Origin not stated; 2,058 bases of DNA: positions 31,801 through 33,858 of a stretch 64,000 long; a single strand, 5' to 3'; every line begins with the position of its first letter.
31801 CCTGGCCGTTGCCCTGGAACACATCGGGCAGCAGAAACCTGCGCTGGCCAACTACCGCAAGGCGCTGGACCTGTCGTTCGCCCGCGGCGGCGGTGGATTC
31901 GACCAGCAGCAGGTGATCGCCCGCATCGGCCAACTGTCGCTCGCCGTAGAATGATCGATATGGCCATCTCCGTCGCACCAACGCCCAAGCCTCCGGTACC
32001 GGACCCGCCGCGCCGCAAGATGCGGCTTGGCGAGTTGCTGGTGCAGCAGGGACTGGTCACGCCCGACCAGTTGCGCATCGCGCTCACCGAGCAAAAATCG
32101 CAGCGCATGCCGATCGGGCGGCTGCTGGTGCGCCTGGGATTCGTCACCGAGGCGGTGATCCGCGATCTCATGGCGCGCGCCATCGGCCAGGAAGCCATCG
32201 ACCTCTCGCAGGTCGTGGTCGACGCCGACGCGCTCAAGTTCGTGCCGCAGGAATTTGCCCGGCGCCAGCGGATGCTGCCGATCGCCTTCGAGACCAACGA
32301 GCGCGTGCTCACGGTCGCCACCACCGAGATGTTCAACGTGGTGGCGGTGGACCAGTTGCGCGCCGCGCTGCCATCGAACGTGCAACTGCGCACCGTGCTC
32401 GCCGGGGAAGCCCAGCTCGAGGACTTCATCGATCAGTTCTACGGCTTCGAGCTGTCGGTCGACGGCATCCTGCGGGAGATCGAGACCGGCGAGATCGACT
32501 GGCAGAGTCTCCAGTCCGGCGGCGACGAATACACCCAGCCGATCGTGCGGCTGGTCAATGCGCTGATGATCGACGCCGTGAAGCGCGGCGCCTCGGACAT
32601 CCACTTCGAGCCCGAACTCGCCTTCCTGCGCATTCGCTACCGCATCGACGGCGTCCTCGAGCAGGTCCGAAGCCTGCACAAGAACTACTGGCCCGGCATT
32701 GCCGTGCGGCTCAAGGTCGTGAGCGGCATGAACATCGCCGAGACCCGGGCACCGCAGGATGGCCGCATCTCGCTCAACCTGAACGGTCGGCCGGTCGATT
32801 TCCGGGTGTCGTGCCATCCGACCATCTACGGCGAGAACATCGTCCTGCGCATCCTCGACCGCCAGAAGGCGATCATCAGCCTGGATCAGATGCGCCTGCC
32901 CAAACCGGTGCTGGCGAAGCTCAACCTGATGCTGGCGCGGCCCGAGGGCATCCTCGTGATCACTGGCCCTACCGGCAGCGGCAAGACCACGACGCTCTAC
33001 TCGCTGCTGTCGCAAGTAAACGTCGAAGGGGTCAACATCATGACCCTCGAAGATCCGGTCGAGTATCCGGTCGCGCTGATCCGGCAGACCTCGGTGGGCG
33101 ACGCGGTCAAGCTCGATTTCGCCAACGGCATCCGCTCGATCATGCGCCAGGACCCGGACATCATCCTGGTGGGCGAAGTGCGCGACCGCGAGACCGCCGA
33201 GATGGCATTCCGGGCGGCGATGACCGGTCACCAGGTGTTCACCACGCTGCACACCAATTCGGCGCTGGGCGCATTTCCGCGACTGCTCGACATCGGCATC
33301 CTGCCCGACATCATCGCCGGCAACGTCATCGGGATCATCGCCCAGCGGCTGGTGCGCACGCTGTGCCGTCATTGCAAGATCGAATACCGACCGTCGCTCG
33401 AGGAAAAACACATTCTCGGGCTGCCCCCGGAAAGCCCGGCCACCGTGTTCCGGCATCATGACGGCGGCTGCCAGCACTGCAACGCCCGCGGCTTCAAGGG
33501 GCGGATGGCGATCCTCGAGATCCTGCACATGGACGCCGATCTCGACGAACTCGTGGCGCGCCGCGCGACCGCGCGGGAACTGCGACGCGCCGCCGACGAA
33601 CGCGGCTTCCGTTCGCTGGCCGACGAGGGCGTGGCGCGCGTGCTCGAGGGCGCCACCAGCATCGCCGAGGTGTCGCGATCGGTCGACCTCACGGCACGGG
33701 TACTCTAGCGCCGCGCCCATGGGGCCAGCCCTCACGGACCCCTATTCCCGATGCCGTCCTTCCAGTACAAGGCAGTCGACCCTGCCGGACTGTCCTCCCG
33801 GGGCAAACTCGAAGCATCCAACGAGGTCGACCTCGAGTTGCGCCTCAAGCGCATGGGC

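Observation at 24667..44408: Atypical MSH/T2SS-like type IV filament locus (~19.7 kb, 17 genes) sitting in the conserved mla | kdsD-lpt-rpoN junction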

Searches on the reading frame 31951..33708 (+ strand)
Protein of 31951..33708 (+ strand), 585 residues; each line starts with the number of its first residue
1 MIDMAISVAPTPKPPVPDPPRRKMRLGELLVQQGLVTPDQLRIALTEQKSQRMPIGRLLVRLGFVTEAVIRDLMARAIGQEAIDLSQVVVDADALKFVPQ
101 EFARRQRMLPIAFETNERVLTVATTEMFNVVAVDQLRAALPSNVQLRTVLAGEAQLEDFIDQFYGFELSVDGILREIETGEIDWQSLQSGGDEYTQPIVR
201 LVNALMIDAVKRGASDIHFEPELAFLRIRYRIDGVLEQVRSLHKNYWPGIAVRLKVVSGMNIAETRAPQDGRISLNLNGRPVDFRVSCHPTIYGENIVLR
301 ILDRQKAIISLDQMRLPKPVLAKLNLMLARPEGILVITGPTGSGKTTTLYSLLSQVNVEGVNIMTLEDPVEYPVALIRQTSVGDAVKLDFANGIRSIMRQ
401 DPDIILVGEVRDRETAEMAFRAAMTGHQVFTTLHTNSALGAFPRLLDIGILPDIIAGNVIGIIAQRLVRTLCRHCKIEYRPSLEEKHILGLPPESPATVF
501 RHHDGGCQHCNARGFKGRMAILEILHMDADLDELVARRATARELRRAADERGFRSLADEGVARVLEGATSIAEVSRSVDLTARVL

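Call 5: search_protein_families(library=pfam, proteins=[window:31951-33708:+], max_evalue=0.01)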
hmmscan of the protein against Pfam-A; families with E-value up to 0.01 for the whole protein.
window:31951-33708:+ (585 aa): 9 families
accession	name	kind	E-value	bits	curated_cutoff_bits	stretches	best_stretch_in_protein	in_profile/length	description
PF00437.27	T2SSE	-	2.5e-120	402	24.9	1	195-576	5-370/370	Type II/IV secretion system protein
PF05157.20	MshEN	-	2.7e-14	53.4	23.1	1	80-168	3-88/90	MshEN domain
PF13401.12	AAA_22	-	3.3e-05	24.6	27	1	331-366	4-39/130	AAA domain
PF20720.3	nSTAND3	-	0.00028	21.1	27.2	1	332-371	17-56/155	Novel STAND NTPase 3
PF13191.12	AAA_16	-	0.0017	19.3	32.6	1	330-372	23-63/167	AAA ATPase domain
PF25199.1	nSTAND_NTPase5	-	0.0027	18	34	1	331-372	40-82/145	Novel STAND NTPase 5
PF13173.12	AAA_14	-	0.0029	18.1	27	1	333-423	3-84/129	AAA domain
PF13476.12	AAA_23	-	0.0059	17.7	27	0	332-350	19-37/201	AAA domain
PF00005.33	ABC_tran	-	0.0063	17.6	25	0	331-362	10-41/137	ABC transporter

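Call 7: search_protein_families(library=ncbifam, proteins=[window:31951-33708:+], max_evalue=0.01)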
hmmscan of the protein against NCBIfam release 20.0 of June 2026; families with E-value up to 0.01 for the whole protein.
window:31951-33708:+ (585 aa): 27 families (the best 25 are shown)
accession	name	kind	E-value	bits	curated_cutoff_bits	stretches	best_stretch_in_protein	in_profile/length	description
TIGR02533.1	type_II_gspE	equivalog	6.9e-151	503.2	630.25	1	98-576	4-484/486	type II secretion system ATPase GspE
TIGR02538.1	type_IV_pilB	equivalog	1.9e-148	495.6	675.65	1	26-577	2-561/564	type IV-A pilus assembly ATPase PilB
NF053534.1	T4PilAsmATPsTfpB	equivalog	2.4e-127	425.8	850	1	69-578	67-582/584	type IV pilus assembly ATPase TfpB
NF007755.0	PRK10436.1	equivalog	6.5e-120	400.9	617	1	106-578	15-459/465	type II secretion system protein GspE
NF041000.1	ATPase_ComGA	equivalog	5.1e-69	232.2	300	1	204-469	2-266/267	competence type IV pilus ATPase ComGA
TIGR01420.1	pilT_fam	subfamily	1.2e-50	172.7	319.1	1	203-470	3-270/343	PilT/PilU family type 4a pilus ATPase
TIGR02525.1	plasmid_TraJ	equivalog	3.5e-24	85.5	368.3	1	297-448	120-272/372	plasmid transfer ATPase TraJ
TIGR02524.1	dot_icm_DotB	equivalog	1.8e-21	76.7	463.3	1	296-446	104-257/358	Dot/Icm type IV secretion system ATPase DotB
NF058587.1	archaellum_moto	equivalog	8.2e-18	64.4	550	1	320-437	264-385/527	archaellum flagellar ATPase motor FlaI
NF053729.1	c-di-GMP_motif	domain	1.3e-17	63.3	38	1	25-76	1-52/53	cyclic di-GMP-binding domain-containing protein, MshE-related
TIGR03819.1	heli_sec_ATPase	hypoth_equivalog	1.2e-14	54.2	373.15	1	250-451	99-303/340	TadA family conjugal transfer-associated ATPase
TIGR02782.1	TrbB_P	equivalog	1.7e-13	50.6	304.55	1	335-445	139-252/303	P-type conjugative transfer ATPase TrbB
TIGR02788.1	VirB11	equivalog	3.6e-13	49.2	249.95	1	335-447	147-264/308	P-type DNA transfer ATPase VirB11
NF010407.0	PRK13833.1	subfamily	2.1e-12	47.1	499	1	335-446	147-260/323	conjugal transfer protein TrbB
NF012033.0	PRK15489.1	equivalog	1.5e-11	43.2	537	1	22-154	489-617/703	glycosyl transferase family protein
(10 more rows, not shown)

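Call 16: search_dna_similar(query=window:31951-33708:+, collection=plasmids, mode=protein, max_rows=30)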
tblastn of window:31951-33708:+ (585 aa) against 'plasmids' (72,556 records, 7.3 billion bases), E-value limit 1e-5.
The search stops at 5000 records and this limit was reached: more records match than are counted here, and every count below describes the 5000 best-scoring records only.
Records with a match: at least 5000; places in all: 7747; records where one place covers at least 80% of the query: 488.
Best place of each record, by identity: <60% 5000.
By first word of the organism name: Escherichia 2256; Salmonella 527; Klebsiella 338; Pseudomonas 242; Agrobacterium 165; Acinetobacter 163; Vibrio 147; Shigella 144; Ralstonia 122; Serratia 103; and 178 more.
By predicted mobility (MOB-suite, as given by PLSDB): conjugative 3242; non-mobilizable 1138; mobilizable 620.
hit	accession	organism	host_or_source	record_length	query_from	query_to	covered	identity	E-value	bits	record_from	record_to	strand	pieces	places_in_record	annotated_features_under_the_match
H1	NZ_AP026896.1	Aeromonas caviae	Microbe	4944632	21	576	95%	39.2%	4e-108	364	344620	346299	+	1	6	none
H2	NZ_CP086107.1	Skermanella mucosa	single cell,crude oil contaminated ...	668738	25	576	94%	38.4%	1e-89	310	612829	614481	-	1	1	ATPase, T2SS/T4P/T4SS family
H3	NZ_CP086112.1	Skermanella rosea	single cell,hydrocarbon-contaminated ...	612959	25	576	94%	38.4%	2e-89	310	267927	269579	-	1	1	ATPase, T2SS/T4P/T4SS family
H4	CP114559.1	Candidatus Manganitrophus sp.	activated carbon metagenome,metagenomic ...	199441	24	574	94%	38.2%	4e-99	338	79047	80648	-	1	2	ATPase, T2SS/T4P/T4SS family | prepilin-type N-terminal cleavage/methylation domain-containing ...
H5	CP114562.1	Candidatus Manganitrophus sp.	activated carbon metagenome,metagenomic ...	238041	24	574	94%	38.2%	4e-99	338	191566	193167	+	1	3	ATPase, T2SS/T4P/T4SS family | prepilin-type N-terminal cleavage/methylation domain-containing ...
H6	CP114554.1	Candidatus Manganitrophus sp.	activated carbon metagenome,metagenomic ...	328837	24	574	94%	38.2%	4e-99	338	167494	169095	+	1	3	ATPase, T2SS/T4P/T4SS family | prepilin-type N-terminal cleavage/methylation domain-containing ...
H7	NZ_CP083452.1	Comamonas odontotermitis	cell culture,cucumber rhizosphere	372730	26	576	94%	38.2%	9e-102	345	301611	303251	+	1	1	gspE: type II secretion system ATPase GspE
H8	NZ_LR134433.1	Legionella adelaidensis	environmental,Cooling tower water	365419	23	578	95%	37.6%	6e-107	360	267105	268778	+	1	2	GspE/PulE family protein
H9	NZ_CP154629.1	Acetoanaerobium noterae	cell culture,Sludge of a digestion ...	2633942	22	580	96%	36.7%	4e-113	378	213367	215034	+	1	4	none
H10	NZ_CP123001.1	Neorhizobium petrolearium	single cell,petroleum contaminated soil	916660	29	583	95%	36.6%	3e-95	327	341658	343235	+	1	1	GspE/PulE family protein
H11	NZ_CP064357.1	Miltoncostaea oceani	pure culture,marine sediment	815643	24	584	96%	35.9%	7e-94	322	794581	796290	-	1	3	GspE/PulE family protein | hypothetical protein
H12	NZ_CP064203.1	Acinetobacter baumannii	Homo sapiens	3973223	30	576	94%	36.8%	4e-94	323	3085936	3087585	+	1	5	none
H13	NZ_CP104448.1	Acinetobacter baumannii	Homo sapiens,sputum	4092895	30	576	94%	36.8%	9e-94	322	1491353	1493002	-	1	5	none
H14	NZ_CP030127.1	Indioceanicola profundi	sediment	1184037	26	578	95%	36.3%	2e-86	300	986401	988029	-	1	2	none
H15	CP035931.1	Acinetobacter baumannii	Homo sapiens,blood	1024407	30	576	94%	36.6%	1e-93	322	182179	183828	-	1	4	pilB: type IV-A pilus assembly ATPase PilB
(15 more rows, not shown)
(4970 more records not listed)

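Call 17: get_annotated_region(hit=H1, flank=12000)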
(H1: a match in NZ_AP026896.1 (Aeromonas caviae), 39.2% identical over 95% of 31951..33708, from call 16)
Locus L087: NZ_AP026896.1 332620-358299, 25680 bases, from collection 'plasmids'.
description: Aeromonas caviae strain KAM479 plasmid pKAM479_3, complete sequence
organism: Aeromonas caviae (NCBI taxid 648)
taxonomy: Bacteria; Pseudomonadota; Gammaproteobacteria; Aeromonadales; Aeromonadaceae; Aeromonas; Aeromonas caviae
host: -; source: Microbe; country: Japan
typing (MOB-suite, as given by PLSDB): non-mobilizable
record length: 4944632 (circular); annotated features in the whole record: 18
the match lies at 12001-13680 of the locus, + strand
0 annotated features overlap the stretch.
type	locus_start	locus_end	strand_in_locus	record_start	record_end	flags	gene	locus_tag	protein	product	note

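Call 44: search_dna_similar(query=L087:11989-13701:+, collection=plasmids, mode=protein, max_rows=40)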
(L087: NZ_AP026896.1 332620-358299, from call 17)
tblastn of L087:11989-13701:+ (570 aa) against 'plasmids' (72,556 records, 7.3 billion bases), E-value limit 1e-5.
The search stops at 5000 records and this limit was reached: more records match than are counted here, and every count below describes the 5000 best-scoring records only.
Records with a match: at least 5000; places in all: 7684; records where one place covers at least 80% of the query: 29.
Best place of each record, by identity: >=99% 1; <60% 4999.
By first word of the organism name: Escherichia 2270; Salmonella 529; Klebsiella 462; Pseudomonas 237; Acinetobacter 158; Vibrio 145; Shigella 144; Ralstonia 122; Bacillus 119; Serratia 106; and 163 more.
By predicted mobility (MOB-suite, as given by PLSDB): conjugative 3373; non-mobilizable 1015; mobilizable 612.
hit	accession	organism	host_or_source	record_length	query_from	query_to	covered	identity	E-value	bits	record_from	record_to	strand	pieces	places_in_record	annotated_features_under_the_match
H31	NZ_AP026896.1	Aeromonas caviae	Microbe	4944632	1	570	100%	100.0%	0e+0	1043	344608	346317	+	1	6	none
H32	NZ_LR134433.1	Legionella adelaidensis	environmental,Cooling tower water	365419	6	565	98%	49.9%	1e-153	494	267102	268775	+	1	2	GspE/PulE family protein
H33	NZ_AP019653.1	Vibrio taketomensis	-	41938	12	559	87%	54.4%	1e-102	543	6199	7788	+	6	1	none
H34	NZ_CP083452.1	Comamonas odontotermitis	cell culture,cucumber rhizosphere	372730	10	568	98%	41.4%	6e-100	339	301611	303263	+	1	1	gspE: type II secretion system ATPase GspE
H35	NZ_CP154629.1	Acetoanaerobium noterae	cell culture,Sludge of a digestion ...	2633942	4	566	99%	39.6%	4e-103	348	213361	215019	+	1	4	none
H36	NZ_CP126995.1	Acidisoma sp. PAMC 29798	cell culture,lichen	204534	35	564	93%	41.2%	5e-91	313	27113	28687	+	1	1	GspE/PulE family protein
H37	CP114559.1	Candidatus Manganitrophus sp.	activated carbon metagenome,metagenomic ...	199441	8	568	98%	37.8%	4e-83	290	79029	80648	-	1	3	ATPase, T2SS/T4P/T4SS family | prepilin-type N-terminal cleavage/methylation domain-containing ...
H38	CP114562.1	Candidatus Manganitrophus sp.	activated carbon metagenome,metagenomic ...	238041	8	568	98%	37.8%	4e-83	290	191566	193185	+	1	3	ATPase, T2SS/T4P/T4SS family | prepilin-type N-terminal cleavage/methylation domain-containing ...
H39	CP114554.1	Candidatus Manganitrophus sp.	activated carbon metagenome,metagenomic ...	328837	8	568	98%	37.8%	4e-83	290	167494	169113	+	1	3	ATPase, T2SS/T4P/T4SS family | prepilin-type N-terminal cleavage/methylation domain-containing ...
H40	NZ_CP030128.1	Indioceanicola profundi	sediment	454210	35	569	94%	38.7%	4e-82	288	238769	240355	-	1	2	ATPase, T2SS/T4P/T4SS family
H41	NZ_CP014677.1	Kozakia baliensis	palm brown sugar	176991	38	563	92%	39.3%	4e-91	314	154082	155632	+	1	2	GspE/PulE family protein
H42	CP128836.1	Rossellomorea sp. AcN35-11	-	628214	6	565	98%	36.9%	1e-78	380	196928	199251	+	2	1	GspE/PulE family protein | PilT/PilU family type 4a pilus ATPase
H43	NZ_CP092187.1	Deinococcus sp. KNUC1210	Setaria viridis,cell ...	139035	10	563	97%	36.6%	2e-78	276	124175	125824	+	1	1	ATPase, T2SS/T4P/T4SS family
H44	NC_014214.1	Allomeiothermus silvanus DSM 9946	hot spring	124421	43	563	91%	38.0%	4e-81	285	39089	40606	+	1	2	GspE/PulE family protein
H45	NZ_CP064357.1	Miltoncostaea oceani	pure culture,marine sediment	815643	8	565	98%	34.8%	5e-76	270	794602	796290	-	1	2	GspE/PulE family protein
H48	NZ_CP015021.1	Escherichia coli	Bovine carcass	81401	128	567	77%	43.6%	3e-89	308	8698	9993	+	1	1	gspE: type II secretion system ATPase GspE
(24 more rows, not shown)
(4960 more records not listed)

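Call 46: get_annotated_region(hit=H32, flank=12000)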
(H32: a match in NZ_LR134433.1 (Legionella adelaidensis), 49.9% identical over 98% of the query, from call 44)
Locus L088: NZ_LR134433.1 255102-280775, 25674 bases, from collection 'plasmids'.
description: Legionella adelaidensis strain NCTC12735 plasmid 24, complete sequence
organism: Legionella adelaidensis (NCBI taxid 45056)
taxonomy: Bacteria; Pseudomonadota; Gammaproteobacteria; Legionellales; Legionellaceae; Legionella; Legionella adelaidensis
host: -; source: environmental,Cooling tower water; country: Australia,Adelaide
typing (MOB-suite, as given by PLSDB): mobilizable; relaxase MOBH
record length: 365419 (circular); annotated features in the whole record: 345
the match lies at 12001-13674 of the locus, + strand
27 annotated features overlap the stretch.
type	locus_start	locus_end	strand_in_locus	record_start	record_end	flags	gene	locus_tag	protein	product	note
CDS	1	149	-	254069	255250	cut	-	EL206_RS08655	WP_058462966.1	pyridoxal phosphate-dependent aminotransferase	GO:0009058 - biosynthetic process [Evidence IEA]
CDS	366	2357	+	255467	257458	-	uvrB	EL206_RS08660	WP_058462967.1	excinuclease ABC subunit UvrB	GO:0006289 - nucleotide-excision repair [Evidence IEA]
CDS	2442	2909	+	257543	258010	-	-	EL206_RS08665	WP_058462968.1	type II secretion system protein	-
CDS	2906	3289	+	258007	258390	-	-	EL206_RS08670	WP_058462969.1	type II secretion system protein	-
CDS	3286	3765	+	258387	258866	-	-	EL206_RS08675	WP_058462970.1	competence type IV pilus minor pilin ComGF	-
CDS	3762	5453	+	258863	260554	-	-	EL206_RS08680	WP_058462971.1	type II secretion system protein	-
CDS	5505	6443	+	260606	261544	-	-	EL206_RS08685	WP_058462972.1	hypothetical protein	-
CDS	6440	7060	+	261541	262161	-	-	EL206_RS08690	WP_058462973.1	PilN domain-containing protein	-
CDS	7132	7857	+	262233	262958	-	-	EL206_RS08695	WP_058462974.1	hypothetical protein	-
CDS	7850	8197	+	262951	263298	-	-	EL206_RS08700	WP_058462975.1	hypothetical protein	-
CDS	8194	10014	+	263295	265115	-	mshL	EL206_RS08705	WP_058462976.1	pilus (MSHA type) biogenesis protein MshL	GO:0009306 - protein secretion [Evidence IEA]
CDS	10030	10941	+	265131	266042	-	-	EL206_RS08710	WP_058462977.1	AAA family ATPase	-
CDS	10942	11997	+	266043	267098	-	-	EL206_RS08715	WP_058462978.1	hypothetical protein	-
CDS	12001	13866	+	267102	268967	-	-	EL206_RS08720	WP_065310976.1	GspE/PulE family protein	GO:0009306 - protein secretion [Evidence IEA]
CDS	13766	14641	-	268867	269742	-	-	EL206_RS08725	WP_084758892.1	cytochrome c oxidase subunit 3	-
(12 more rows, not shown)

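Call 47: get_annotated_region(hit=H34, flank=200)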
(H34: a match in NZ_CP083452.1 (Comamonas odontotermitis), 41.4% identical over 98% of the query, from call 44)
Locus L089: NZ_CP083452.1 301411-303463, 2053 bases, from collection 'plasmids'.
description: Comamonas odontotermitis strain WLL plasmid unnamed1, complete sequence
organism: Comamonas odontotermitis (NCBI taxid 379895)
taxonomy: Bacteria; Pseudomonadota; Betaproteobacteria; Burkholderiales; Comamonadaceae; Comamonas; Comamonas odontotermitis
host: -; source: cell culture,cucumber rhizosphere; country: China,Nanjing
typing (MOB-suite, as given by PLSDB): non-mobilizable
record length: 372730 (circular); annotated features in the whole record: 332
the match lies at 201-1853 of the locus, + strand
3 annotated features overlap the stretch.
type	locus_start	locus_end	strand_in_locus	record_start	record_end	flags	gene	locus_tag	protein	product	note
CDS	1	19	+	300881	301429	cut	rfbC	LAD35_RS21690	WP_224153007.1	dTDP-4-dehydrorhamnose 3,5-epimerase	GO:0019305 - dTDP-rhamnose biosynthetic process [Evidence IEA]; GO:0009243 - O antigen biosynthetic process [Evidence ...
CDS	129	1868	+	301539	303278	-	gspE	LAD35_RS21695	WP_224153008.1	type II secretion system ATPase GspE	GO:0015628 - protein secretion by the type II secretion system [Evidence IEA]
CDS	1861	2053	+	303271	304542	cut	-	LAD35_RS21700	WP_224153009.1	type II secretion system F family protein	-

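Call 48: get_annotated_region(hit=H48, flank=600)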
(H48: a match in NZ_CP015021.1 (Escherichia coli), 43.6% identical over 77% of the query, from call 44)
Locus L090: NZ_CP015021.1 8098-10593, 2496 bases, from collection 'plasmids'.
description: Escherichia coli strain 28RC1 plasmid p28RC1, complete sequence
organism: Escherichia coli (NCBI taxid 562)
taxonomy: Bacteria; Pseudomonadota; Gammaproteobacteria; Enterobacterales; Enterobacteriaceae; Escherichia; Escherichia coli
host: -; source: Bovine carcass; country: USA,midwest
typing (MOB-suite, as given by PLSDB): non-mobilizable; replicon IncFIA,IncFIB
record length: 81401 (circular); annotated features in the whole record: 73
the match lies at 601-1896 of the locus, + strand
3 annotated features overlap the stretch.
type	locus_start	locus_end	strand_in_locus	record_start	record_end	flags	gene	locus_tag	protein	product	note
CDS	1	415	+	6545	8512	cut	etpD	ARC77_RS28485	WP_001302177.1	variant type II secretion system secretin EtpD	-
CDS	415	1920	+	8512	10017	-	gspE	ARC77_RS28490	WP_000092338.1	type II secretion system ATPase GspE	GO:0015628 - protein secretion by the type II secretion system [Evidence IEA]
CDS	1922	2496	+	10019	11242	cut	gspF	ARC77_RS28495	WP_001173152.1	type II secretion system inner membrane protein GspF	GO:0015628 - protein secretion by the type II secretion system [Evidence IEA]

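Call 49: get_annotated_region(hit=H15, flank=300)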
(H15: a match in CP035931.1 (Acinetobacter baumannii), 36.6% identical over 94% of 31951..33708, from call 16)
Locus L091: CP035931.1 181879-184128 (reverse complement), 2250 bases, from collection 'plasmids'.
description: Acinetobacter baumannii strain VB31459 plasmid unnamed1, complete sequence
organism: Acinetobacter baumannii (NCBI taxid 470)
taxonomy: Bacteria; Pseudomonadota; Gammaproteobacteria; Moraxellales; Moraxellaceae; Acinetobacter; Acinetobacter baumannii
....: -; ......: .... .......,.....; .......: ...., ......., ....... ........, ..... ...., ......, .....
typing (MOB-suite, as given by PLSDB): non-mobilizable; replicon rep_cluster_1254
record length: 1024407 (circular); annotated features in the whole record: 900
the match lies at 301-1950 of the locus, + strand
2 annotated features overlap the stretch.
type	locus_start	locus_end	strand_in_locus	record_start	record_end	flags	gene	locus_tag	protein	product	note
CDS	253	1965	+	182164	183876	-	pilB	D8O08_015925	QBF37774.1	type IV-A pilus assembly ATPase PilB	-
CDS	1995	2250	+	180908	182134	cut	-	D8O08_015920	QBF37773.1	type II secretion system F family protein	-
